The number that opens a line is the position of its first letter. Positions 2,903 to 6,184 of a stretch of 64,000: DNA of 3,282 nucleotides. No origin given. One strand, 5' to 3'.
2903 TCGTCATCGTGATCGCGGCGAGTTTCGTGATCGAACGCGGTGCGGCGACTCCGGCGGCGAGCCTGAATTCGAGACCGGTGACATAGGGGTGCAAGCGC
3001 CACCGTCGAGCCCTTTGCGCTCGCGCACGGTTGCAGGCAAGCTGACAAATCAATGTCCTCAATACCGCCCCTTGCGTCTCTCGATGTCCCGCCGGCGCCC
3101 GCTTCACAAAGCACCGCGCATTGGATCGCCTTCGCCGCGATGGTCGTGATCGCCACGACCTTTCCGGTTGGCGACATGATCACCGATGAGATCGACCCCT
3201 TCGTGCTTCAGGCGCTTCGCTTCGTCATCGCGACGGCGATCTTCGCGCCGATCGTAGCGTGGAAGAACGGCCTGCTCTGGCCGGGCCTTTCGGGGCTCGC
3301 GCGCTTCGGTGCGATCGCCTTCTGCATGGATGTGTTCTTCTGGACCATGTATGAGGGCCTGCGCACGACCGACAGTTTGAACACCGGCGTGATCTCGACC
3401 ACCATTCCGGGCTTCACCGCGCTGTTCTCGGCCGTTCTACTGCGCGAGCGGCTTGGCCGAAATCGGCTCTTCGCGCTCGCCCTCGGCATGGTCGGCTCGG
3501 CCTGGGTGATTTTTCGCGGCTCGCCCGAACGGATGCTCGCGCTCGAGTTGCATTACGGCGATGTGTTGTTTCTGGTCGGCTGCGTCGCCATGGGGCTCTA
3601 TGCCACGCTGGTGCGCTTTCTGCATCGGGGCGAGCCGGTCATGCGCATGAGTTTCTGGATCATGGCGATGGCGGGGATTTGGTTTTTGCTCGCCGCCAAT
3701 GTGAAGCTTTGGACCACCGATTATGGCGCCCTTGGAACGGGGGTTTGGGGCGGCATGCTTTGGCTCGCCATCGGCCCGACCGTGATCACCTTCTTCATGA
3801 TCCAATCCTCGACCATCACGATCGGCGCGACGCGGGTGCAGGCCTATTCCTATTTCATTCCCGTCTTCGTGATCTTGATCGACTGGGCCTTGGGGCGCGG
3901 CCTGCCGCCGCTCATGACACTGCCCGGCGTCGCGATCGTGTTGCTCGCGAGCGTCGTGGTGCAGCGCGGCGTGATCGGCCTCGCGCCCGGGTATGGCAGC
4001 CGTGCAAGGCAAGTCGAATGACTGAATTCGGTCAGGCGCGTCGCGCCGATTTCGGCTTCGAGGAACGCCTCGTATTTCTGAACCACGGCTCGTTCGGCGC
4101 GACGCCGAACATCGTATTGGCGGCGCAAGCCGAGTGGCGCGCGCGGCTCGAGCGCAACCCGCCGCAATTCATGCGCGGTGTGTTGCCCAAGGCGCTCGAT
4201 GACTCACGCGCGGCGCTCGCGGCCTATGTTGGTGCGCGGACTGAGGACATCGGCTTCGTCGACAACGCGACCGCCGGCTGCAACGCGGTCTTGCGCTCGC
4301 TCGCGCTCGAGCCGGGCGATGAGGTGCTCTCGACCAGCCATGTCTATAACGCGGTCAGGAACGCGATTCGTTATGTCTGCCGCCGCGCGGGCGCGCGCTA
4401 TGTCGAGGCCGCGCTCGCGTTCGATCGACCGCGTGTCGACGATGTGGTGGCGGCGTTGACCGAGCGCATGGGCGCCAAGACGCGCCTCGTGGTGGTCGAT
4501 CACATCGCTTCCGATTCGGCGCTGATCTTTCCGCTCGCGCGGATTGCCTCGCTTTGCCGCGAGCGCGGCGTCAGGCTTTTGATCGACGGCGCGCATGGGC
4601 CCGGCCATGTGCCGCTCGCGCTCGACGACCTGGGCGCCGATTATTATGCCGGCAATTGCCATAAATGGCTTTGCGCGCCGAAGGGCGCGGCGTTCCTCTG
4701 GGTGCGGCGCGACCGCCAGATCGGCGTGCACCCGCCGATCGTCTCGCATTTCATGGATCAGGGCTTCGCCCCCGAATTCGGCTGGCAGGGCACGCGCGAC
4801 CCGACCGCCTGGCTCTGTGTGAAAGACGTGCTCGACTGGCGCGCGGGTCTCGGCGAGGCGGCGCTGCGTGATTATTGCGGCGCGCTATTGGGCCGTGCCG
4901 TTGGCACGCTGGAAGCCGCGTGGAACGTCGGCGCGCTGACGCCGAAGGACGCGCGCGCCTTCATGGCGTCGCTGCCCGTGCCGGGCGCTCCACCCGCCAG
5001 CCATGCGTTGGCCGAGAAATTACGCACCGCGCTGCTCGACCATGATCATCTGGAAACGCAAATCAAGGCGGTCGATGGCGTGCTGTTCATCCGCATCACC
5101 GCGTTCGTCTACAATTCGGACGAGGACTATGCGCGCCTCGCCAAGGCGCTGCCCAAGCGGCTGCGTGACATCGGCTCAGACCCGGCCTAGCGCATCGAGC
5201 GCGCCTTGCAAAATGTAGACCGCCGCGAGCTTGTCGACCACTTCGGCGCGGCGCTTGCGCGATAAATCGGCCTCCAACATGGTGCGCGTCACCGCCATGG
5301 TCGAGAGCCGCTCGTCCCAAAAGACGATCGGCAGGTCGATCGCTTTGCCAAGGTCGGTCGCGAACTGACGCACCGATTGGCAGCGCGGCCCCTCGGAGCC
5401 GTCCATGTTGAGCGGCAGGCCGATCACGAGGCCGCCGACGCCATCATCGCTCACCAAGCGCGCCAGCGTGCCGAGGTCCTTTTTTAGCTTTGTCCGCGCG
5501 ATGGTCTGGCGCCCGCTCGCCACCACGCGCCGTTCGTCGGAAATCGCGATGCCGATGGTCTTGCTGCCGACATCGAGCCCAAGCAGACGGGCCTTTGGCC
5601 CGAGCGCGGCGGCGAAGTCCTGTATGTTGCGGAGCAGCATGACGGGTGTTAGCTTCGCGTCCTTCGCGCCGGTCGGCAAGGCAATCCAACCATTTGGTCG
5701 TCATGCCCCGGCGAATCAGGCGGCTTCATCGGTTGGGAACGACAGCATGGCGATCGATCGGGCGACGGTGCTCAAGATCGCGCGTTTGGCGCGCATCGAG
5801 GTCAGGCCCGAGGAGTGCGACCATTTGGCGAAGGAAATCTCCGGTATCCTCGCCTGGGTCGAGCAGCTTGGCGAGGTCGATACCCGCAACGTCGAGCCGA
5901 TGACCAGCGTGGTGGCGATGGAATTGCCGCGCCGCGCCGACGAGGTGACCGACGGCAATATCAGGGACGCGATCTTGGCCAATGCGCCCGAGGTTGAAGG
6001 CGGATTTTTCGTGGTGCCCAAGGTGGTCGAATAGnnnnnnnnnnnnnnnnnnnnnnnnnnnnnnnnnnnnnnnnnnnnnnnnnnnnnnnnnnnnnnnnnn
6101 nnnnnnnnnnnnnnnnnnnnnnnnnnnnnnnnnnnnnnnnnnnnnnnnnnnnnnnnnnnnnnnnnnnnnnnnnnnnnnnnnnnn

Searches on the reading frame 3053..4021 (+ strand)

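Call 17: search_protein_families(library=pfam, proteins=[window:3053-4021:+], max_evalue=0.001)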
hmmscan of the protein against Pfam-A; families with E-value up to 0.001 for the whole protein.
window:3053-4021:+ (322 aa): 1 family
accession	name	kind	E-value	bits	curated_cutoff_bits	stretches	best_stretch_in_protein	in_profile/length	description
PF00892.27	EamA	-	1.1e-28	100.6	28.2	2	23-153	4-134/135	EamA-like transporter family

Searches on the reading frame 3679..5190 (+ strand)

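Call 17: search_protein_families(library=pfam, proteins=[window:3679-5190:+], max_evalue=0.001)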
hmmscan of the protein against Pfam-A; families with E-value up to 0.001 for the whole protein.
window:3679-5190:+ (503 aa): 4 families
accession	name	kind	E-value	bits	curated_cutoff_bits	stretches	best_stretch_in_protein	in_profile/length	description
PF00266.25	Aminotran_5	-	7.2e-26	91.5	21.5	1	171-439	43-321/371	Aminotransferase class-V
PF01041.23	DegT_DnrJ_EryC1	-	4.4e-08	33.2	19.8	1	178-309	31-151/360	DegT/DnrJ/EryC1/StrS aminotransferase family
PF01053.26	Cys_Met_Meta_PP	-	3.5e-06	26.3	27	1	201-331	80-200/381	Cys/Met metabolism PLP-dependent enzyme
PF00155.27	Aminotran_1_2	-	9.2e-06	25.5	19.7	1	171-307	42-189/361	Aminotransferase class I and II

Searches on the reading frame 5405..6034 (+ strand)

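Call 17: search_protein_families(library=pfam, proteins=[window:5405-6034:+], max_evalue=0.001)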
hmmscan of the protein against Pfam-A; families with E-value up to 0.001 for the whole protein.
window:5405-6034:+ (209 aa): 1 family
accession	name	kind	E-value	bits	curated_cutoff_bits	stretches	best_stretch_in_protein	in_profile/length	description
PF02686.20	GatC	-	7.8e-22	77.7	23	1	135-204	3-66/66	Glu-tRNAGln amidotransferase C subunit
